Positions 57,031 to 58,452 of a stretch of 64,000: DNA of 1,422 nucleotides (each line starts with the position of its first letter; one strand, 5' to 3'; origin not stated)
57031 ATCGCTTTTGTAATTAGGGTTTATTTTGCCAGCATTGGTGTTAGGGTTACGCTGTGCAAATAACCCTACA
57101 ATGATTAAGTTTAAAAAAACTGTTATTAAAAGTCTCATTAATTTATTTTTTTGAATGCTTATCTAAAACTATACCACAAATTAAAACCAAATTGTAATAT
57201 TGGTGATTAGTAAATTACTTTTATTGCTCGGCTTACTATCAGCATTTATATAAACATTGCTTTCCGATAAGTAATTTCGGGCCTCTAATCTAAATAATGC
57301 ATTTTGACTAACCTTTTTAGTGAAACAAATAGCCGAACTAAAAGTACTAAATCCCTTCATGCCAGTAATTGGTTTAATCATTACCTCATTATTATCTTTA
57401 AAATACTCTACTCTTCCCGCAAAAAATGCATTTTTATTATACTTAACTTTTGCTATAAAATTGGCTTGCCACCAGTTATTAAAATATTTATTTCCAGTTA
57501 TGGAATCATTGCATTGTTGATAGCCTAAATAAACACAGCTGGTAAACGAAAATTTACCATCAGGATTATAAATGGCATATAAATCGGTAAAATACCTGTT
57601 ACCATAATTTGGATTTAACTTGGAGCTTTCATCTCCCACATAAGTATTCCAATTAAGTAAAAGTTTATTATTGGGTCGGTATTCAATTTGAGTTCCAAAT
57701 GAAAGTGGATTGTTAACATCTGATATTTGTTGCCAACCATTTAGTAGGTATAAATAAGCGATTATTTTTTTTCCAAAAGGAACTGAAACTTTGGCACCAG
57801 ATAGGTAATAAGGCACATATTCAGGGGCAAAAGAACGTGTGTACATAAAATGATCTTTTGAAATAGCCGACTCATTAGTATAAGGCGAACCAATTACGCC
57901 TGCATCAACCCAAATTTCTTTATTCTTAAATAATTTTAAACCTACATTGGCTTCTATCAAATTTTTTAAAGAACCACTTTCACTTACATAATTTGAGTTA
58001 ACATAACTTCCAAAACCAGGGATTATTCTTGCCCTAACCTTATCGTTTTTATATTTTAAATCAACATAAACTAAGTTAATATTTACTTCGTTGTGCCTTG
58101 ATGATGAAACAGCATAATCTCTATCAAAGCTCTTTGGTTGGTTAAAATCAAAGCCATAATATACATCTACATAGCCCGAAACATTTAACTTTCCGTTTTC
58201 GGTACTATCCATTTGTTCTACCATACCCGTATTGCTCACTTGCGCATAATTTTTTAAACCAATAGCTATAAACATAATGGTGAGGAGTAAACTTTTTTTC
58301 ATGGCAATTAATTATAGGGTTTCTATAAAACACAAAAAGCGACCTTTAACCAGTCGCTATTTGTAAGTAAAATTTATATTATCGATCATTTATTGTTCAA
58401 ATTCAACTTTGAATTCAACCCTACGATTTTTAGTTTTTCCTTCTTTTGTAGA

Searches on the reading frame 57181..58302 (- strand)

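Call 49: search_protein_families(library=pfam, proteins=[window:57181-58302:-], max_evalue=0.00001)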
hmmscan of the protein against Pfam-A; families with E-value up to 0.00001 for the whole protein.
window:57181-58302:- (373 aa): 1 family
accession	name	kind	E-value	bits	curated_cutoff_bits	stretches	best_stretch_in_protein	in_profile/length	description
PF07642.17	BBP2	-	2.9e-65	221.2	26.2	1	38-371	1-337/339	Putative beta-barrel porin-2, OmpL-like. bbp2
